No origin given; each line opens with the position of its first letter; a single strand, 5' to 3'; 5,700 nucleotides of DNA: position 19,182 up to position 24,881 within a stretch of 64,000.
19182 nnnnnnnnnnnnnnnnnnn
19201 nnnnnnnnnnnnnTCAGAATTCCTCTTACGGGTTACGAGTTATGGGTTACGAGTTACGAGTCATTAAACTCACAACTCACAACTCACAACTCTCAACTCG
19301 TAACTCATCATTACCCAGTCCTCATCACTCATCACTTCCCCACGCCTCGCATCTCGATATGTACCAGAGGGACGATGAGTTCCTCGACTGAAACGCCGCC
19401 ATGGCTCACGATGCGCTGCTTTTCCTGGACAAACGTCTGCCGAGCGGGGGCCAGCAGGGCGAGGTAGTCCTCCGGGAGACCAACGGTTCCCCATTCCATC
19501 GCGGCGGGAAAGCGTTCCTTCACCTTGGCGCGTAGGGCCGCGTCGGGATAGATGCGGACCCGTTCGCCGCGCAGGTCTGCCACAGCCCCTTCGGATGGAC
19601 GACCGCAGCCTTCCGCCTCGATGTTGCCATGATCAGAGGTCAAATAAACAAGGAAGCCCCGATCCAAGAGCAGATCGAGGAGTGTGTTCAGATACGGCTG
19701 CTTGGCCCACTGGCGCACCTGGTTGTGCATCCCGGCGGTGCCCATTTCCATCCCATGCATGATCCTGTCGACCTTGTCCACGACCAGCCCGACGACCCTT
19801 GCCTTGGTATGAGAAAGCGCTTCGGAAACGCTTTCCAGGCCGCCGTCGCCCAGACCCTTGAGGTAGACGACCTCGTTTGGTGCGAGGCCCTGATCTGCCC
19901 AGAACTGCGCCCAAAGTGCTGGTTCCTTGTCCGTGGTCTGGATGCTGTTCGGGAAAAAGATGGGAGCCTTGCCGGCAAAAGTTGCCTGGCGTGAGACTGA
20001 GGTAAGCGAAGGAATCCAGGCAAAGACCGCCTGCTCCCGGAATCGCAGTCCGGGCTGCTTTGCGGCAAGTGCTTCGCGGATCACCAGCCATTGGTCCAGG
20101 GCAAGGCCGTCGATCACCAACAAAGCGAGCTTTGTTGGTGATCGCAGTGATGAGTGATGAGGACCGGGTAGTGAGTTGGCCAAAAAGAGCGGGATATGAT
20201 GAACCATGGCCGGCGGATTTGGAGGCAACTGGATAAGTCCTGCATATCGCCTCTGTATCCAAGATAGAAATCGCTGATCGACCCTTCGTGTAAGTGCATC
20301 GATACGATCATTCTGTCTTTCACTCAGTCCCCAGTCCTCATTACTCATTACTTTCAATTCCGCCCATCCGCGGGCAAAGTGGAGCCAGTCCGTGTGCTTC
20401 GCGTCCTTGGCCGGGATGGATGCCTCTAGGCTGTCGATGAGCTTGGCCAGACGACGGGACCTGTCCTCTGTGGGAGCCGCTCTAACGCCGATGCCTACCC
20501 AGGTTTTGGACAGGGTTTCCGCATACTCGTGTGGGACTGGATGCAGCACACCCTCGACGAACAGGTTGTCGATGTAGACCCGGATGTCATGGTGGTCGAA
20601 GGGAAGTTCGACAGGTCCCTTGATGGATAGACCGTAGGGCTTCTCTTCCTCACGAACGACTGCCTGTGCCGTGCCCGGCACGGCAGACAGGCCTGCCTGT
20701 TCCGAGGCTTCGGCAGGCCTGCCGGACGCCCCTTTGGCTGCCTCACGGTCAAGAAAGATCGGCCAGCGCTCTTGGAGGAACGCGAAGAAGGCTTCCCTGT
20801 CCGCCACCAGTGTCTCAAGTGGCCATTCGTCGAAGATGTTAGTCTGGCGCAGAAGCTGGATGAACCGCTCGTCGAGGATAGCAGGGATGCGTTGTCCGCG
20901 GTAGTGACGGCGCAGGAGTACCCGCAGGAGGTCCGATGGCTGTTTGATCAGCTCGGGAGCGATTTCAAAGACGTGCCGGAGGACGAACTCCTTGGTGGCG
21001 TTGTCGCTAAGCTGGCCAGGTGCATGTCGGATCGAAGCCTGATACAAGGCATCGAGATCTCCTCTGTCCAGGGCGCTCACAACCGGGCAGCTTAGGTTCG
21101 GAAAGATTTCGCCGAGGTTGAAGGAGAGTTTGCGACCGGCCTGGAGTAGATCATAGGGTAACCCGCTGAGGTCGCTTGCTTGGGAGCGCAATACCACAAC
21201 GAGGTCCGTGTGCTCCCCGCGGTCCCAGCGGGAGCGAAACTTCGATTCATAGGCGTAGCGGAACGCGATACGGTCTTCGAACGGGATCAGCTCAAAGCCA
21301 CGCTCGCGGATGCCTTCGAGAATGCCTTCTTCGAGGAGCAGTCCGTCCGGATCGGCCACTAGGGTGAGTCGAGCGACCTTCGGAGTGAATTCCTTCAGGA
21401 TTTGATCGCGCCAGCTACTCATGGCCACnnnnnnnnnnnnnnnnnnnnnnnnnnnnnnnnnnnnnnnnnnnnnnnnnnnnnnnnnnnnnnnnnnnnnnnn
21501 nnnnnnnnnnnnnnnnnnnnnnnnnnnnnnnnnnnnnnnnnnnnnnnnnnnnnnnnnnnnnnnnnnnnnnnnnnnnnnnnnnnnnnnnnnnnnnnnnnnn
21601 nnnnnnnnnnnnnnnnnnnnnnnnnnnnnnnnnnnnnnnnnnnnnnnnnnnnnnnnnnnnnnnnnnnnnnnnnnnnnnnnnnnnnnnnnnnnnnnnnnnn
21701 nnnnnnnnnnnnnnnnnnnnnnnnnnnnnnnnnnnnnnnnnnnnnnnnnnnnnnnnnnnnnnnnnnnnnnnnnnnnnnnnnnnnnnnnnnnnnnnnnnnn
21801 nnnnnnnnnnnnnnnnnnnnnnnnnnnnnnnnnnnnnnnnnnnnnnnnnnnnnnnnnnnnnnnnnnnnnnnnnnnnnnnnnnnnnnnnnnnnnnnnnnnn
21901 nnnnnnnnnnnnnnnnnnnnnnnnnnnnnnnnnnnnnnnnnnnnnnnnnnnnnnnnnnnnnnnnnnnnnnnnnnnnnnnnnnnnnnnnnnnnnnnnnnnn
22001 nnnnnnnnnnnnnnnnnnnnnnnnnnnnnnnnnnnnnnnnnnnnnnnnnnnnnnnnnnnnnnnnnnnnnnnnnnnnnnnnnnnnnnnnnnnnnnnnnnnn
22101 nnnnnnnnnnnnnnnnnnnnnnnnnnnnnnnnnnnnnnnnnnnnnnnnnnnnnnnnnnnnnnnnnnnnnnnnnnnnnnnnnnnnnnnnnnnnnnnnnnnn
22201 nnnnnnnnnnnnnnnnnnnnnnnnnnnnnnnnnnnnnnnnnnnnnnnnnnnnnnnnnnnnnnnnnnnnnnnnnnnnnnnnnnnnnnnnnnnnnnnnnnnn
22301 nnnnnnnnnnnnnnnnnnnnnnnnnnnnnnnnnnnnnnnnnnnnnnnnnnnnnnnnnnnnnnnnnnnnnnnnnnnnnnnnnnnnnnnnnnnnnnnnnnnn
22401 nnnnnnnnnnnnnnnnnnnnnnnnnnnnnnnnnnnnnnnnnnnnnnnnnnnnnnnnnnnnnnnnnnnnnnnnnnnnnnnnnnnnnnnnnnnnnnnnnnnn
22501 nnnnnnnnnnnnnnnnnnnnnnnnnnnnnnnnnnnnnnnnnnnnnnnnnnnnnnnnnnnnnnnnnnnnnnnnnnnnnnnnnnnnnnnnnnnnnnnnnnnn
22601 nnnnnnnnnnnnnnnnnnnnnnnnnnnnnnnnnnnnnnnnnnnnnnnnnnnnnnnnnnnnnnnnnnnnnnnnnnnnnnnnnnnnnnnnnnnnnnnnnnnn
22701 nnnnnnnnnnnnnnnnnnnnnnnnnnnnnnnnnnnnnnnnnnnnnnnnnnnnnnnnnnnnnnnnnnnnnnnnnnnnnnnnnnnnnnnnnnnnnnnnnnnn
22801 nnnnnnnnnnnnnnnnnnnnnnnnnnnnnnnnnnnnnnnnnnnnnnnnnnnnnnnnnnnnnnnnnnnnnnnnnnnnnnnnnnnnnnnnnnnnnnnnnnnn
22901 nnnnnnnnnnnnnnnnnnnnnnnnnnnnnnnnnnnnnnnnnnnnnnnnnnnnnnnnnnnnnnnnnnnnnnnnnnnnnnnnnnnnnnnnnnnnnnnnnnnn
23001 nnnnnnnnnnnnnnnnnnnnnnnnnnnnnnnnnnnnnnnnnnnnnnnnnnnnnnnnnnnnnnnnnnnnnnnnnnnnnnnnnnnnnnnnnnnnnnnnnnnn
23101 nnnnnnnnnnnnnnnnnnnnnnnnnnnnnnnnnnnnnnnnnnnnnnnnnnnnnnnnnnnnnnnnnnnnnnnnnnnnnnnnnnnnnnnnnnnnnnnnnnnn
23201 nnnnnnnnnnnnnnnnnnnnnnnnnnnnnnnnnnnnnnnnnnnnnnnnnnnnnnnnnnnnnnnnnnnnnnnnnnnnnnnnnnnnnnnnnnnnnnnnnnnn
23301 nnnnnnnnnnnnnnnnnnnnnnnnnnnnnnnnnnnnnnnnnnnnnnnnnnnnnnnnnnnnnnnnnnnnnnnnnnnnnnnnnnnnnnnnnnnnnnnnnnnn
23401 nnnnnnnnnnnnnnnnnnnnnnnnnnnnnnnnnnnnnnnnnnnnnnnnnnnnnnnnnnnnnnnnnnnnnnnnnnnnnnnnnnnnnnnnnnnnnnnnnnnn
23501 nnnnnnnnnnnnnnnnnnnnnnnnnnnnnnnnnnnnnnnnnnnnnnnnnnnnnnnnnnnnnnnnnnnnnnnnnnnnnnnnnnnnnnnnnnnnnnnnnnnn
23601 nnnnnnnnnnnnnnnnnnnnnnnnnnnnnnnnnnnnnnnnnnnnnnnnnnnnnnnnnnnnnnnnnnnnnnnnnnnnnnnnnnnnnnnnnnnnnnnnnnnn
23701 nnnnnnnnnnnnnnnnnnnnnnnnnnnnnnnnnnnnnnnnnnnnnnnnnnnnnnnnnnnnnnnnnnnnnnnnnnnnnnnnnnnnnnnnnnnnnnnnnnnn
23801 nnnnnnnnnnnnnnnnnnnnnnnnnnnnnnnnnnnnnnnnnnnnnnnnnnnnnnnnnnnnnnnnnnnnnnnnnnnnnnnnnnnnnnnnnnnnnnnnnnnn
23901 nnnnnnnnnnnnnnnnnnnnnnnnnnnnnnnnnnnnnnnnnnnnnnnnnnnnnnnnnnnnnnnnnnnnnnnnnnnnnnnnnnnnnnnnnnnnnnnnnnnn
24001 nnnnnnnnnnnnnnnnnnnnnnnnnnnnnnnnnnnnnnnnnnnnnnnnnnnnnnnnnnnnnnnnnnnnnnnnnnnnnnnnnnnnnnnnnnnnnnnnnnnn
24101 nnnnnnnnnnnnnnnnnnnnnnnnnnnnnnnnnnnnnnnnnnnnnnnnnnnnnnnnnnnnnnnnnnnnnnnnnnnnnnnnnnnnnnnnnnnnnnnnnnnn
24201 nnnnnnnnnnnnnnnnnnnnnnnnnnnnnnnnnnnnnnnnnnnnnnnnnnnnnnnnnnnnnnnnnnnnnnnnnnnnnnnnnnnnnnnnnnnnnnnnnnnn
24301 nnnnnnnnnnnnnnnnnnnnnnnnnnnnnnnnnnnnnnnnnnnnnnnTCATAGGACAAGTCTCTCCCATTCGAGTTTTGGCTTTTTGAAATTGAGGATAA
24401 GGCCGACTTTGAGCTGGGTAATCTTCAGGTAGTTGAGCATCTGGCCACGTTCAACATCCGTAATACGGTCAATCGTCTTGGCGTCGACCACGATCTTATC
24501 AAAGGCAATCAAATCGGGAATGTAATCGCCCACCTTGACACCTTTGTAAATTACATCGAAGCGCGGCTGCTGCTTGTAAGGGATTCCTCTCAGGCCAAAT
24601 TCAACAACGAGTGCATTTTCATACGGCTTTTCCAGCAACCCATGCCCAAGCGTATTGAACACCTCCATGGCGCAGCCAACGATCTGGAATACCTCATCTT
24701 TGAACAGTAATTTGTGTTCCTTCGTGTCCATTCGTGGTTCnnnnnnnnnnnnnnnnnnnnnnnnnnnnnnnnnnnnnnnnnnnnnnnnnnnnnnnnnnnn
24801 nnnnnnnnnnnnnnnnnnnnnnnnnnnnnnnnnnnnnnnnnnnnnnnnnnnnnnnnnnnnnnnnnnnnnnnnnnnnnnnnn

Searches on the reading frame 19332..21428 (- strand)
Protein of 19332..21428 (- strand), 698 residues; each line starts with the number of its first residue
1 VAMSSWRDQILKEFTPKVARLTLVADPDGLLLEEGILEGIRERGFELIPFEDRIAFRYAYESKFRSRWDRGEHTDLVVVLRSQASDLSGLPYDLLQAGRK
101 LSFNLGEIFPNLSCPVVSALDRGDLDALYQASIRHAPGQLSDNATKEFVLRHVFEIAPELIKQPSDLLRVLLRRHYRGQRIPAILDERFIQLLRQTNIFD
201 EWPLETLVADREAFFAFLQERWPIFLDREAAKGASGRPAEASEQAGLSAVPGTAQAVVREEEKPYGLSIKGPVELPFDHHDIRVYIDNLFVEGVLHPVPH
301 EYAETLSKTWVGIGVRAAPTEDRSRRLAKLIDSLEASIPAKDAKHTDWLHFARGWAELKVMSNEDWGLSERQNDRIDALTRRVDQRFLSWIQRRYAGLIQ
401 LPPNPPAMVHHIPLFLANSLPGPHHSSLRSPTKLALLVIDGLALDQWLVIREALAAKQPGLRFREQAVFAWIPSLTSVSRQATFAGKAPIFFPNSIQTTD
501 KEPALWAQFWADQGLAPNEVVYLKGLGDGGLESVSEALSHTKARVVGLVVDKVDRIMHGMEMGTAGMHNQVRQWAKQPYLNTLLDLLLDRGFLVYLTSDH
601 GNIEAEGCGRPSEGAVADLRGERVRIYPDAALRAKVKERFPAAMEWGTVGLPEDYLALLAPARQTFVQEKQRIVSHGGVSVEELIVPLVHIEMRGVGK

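Call 14: search_protein_families(library=pfam, proteins=[window:19332-21428:-], max_evalue=0.01)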
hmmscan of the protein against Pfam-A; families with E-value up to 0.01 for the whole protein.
window:19332-21428:- (698 aa): 1 family
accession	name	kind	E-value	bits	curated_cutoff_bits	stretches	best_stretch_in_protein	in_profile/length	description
PF08665.17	PglZ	-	1.1e-24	87.9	25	1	433-606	2-176/179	PglZ domain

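Call 15: search_protein_families(library=padloc, proteins=[window:19332-21428:-], max_evalue=0.01)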
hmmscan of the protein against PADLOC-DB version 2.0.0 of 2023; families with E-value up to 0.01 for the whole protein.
window:19332-21428:- (698 aa): 5 families
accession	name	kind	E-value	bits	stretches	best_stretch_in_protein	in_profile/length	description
PDLC02558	PglZ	-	2.1e-299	992.4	1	3-694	1-664/666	PglZ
PDLC02556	PglZ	-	1.3e-135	451.5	2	275-692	232-638/641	PglZ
PDLC02555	PglZ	-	6.9e-26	89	2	274-691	214-611/613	PglZ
PDLC02565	PglZ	-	9.6e-10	35.4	1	436-688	486-729/910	PglZ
PDLC02543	PglZ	-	2.7e-06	23.7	1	433-603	494-665/943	PglZ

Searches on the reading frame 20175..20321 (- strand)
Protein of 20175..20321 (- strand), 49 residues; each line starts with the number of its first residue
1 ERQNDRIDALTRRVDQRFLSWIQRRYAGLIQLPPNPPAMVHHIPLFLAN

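Call 109: search_protein_representatives(protein=window:20175-20321:-)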
Query: 49 residues. Proteins with E-value up to 0.001 (for the whole library): 71; up to 1e-10: 2; up to 1e-30: 0. The best 71 are listed.
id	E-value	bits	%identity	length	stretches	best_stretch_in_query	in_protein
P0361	5.0e-15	69.8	68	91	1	3-49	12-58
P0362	3.2e-11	58.0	68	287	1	5-48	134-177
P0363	1.2e-09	53.1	53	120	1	2-48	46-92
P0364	1.5e-09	52.8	60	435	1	6-48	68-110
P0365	1.6e-09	52.7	56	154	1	4-48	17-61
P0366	1.8e-09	52.6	63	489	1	6-48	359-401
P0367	2.4e-09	52.2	59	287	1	3-48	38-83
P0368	5.9e-09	51.0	61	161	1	8-48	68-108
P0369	6.2e-09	50.9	51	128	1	4-48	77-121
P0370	1.7e-08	49.5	68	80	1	15-48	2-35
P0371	5.9e-08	47.9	57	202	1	5-48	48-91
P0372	6.0e-08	47.9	55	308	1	7-48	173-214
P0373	1.0e-07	47.1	51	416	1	6-48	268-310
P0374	1.3e-07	46.8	48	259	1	5-48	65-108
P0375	1.5e-07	46.6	51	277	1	6-48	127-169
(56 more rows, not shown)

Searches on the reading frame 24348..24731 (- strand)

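Call 14: search_protein_families(library=pfam, proteins=[window:24348-24731:-], max_evalue=0.01)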
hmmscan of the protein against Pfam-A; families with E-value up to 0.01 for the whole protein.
window:24348-24731:- (127 aa): 1 family
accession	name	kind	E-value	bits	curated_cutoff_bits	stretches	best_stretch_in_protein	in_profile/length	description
PF13366.12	PDDEXK_3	-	3.8e-36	124.4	22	1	12-124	2-116/117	PD-(D/E)XK nuclease superfamily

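Call 15: search_protein_families(library=padloc, proteins=[window:24348-24731:-], max_evalue=0.01)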
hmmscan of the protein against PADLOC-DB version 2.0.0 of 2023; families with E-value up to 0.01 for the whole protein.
window:24348-24731:- (127 aa): 0 families

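Call 78: search_protein_families(library=ncbifam, proteins=[window:24351-24731:-], max_evalue=0.001)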
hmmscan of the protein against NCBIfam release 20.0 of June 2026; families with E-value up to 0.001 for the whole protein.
window:24351-24731:- (127 aa): 1 family
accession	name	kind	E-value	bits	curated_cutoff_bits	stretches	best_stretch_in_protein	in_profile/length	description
TIGR04256.1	GxxExxY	subfamily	7.5e-39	132.7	35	1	14-126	3-116/116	GxxExxY protein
